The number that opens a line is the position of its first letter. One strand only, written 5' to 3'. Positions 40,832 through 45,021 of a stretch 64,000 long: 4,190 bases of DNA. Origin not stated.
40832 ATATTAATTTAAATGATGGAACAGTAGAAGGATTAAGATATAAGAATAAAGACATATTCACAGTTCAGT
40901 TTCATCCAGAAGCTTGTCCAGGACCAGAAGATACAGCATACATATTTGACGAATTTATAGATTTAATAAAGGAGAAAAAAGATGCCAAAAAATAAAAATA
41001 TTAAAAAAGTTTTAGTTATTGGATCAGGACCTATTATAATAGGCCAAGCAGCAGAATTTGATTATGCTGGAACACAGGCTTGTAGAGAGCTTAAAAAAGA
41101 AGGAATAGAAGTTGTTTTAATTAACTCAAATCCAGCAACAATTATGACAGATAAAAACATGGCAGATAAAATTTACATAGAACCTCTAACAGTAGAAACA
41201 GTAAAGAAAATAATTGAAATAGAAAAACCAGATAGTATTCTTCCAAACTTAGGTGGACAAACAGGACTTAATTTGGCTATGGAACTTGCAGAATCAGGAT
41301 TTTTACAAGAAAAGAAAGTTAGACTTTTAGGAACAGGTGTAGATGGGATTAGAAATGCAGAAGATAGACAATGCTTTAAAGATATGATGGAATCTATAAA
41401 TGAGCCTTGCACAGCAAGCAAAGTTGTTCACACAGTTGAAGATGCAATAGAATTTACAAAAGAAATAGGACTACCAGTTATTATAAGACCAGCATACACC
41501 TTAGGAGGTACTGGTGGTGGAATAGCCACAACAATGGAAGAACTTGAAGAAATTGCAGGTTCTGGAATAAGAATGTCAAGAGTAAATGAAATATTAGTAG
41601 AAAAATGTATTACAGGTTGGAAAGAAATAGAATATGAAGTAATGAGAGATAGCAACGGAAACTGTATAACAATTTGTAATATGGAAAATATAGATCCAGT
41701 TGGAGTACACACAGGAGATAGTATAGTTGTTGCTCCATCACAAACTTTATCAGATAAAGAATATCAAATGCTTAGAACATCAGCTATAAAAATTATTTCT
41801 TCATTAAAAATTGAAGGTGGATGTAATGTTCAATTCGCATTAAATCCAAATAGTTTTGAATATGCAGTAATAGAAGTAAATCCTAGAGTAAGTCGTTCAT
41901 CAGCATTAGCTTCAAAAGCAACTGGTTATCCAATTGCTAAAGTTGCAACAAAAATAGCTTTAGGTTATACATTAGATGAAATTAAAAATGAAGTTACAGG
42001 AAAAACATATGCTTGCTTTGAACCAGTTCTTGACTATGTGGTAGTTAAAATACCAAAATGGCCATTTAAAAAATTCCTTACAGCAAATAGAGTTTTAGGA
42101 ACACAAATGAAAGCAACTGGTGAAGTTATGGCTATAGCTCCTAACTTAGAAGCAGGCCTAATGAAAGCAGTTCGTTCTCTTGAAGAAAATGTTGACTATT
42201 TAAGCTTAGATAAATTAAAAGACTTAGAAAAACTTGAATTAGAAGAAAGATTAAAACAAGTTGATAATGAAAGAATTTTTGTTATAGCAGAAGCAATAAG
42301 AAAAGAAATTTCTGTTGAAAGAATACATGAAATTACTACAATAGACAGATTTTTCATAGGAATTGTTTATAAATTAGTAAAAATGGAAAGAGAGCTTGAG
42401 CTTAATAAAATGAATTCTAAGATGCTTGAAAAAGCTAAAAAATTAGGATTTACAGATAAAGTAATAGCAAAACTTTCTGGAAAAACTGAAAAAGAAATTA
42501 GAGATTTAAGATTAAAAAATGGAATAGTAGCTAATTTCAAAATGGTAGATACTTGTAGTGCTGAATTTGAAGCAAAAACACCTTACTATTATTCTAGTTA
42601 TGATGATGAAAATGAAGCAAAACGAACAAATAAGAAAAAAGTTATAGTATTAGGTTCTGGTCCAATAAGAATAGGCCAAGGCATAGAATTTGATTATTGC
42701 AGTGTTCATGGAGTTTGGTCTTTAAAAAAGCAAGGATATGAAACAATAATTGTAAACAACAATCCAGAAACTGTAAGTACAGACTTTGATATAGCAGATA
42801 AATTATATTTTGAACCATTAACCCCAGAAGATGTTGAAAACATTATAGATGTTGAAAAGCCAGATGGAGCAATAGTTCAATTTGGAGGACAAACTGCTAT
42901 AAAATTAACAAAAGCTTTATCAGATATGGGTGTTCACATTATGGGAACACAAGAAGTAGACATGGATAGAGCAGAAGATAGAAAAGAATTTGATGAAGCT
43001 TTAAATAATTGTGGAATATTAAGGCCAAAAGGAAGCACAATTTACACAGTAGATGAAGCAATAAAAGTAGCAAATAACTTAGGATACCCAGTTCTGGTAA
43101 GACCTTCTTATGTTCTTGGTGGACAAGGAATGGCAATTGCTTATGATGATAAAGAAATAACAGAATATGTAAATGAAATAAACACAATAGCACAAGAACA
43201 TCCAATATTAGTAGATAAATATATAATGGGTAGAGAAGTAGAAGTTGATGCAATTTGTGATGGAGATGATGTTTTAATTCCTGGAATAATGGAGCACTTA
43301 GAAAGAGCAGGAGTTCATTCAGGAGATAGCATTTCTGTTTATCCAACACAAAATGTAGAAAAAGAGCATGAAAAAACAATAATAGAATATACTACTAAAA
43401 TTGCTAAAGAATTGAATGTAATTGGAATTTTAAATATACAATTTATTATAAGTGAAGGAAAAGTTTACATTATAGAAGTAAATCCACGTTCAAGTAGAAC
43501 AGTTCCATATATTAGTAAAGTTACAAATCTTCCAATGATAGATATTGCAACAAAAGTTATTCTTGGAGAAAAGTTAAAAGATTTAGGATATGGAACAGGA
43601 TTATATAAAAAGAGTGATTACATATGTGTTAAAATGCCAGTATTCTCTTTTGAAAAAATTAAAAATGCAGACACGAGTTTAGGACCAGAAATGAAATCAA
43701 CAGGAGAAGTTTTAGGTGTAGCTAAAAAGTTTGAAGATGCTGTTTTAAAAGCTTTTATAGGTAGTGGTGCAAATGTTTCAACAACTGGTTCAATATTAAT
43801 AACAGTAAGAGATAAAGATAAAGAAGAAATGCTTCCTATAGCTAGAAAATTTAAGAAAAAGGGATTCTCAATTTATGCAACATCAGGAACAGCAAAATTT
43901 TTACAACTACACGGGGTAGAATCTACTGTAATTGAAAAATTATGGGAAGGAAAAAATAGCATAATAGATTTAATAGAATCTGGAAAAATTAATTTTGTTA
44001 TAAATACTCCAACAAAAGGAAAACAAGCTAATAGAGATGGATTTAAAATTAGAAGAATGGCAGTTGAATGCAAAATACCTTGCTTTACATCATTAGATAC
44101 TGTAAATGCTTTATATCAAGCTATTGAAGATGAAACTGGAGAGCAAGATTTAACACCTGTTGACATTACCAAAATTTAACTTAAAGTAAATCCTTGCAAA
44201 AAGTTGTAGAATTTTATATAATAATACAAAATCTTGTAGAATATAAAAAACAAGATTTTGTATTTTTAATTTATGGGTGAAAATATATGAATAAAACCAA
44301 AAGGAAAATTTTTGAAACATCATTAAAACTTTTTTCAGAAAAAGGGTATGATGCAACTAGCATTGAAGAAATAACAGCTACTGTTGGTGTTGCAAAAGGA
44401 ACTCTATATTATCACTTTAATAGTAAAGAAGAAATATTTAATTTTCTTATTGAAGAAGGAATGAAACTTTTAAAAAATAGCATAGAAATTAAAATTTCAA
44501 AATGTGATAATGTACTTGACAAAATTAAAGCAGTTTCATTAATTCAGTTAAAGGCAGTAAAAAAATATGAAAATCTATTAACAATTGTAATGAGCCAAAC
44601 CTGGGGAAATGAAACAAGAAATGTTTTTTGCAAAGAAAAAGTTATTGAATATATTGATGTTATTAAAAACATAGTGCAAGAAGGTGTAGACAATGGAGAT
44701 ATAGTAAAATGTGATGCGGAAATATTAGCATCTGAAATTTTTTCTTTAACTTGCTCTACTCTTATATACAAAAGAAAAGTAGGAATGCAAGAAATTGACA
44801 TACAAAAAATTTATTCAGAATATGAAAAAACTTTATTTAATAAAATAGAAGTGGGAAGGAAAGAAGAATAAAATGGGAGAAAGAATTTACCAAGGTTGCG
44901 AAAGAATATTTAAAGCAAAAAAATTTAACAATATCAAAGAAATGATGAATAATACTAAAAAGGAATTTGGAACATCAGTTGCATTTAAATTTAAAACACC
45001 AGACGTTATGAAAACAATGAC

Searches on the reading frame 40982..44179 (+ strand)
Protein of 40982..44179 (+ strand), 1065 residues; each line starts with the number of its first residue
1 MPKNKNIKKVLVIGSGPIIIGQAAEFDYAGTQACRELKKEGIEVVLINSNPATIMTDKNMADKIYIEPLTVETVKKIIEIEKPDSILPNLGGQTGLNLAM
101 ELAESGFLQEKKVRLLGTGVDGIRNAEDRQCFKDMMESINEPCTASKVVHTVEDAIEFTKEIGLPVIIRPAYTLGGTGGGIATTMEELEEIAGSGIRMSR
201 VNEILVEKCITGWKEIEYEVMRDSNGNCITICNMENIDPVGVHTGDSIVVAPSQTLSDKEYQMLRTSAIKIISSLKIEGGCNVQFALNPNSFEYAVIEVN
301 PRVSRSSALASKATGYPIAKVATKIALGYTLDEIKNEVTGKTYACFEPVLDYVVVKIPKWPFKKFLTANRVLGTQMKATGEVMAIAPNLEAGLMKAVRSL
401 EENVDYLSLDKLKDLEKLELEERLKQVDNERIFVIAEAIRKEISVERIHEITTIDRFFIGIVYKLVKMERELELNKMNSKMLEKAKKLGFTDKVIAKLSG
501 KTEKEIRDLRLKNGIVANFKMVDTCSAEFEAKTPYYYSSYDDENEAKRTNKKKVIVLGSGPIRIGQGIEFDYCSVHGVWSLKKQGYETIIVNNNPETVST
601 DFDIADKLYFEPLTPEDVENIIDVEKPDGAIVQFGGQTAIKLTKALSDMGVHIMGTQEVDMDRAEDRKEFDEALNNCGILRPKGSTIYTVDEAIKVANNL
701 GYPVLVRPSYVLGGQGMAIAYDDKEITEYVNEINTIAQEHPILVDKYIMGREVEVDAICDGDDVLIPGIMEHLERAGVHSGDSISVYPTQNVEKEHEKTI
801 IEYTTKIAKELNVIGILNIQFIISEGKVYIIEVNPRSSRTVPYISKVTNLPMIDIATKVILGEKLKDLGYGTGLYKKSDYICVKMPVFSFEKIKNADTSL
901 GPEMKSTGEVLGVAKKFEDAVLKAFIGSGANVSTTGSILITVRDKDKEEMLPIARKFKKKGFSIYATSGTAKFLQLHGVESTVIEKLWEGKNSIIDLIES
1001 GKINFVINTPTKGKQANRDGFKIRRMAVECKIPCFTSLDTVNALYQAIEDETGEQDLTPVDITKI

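Call 75: search_protein_families(library=pfam, proteins=[window:40982-44179:+], max_evalue=0.001)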
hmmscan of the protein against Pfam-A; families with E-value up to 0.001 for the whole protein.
window:40982-44179:+ (1065 aa): 10 families
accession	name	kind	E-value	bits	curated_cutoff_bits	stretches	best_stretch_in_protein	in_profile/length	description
PF02786.22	CPSase_L_D2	-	3.1e-121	403.1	19.8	2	128-333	1-210/211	Carbamoyl-phosphate synthase L chain, ATP binding domain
PF25596.1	CPSase_L_D1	-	1.9e-98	324.9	27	2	7-124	2-117/118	Carbamoyl phosphate synthase preATP-grasp domain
PF02142.27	MGS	-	1.1e-26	93.2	24.1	1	949-1036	1-94/94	MGS-like domain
PF02787.25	CPSase_L_D3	-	5.9e-23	81.1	26.6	1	422-498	1-79/80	Carbamoyl-phosphate synthetase large chain, oligomerisation domain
PF07478.18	Dala_Dala_lig_C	-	8.9e-20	71.5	24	2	691-835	26-174/204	D-ala D-ala ligase C-terminus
PF02222.28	ATP-grasp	-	9.3e-17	61.7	27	2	674-837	3-163/179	ATP-grasp domain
PF02655.19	ATP-grasp_3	-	1.5e-14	54.8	23.2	1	666-836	3-156/160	ATP-grasp domain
PF15632.11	ATPgrasp_Ter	-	2.5e-13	50.4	29.1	1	740-863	3-111/131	ATP-grasp in the biosynthetic pathway with Ter operon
PF01071.24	GARS_A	-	4.2e-12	46.7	27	1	674-836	10-188/194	Phosphoribosylglycinamide synthetase, ATP-grasp (A) domain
PF13535.11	ATP-grasp_4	-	8e-10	39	27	1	701-837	2-152/160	ATP-grasp domain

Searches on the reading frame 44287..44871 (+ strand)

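Call 75: search_protein_families(library=pfam, proteins=[window:44287-44871:+], max_evalue=0.001)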
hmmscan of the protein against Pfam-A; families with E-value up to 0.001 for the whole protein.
window:44287-44871:+ (194 aa): 1 family
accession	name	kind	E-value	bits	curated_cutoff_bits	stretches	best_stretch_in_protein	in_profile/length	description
PF00440.29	TetR_N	-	1.3e-17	63.7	24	1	8-52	1-45/47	Bacterial regulatory proteins, tetR family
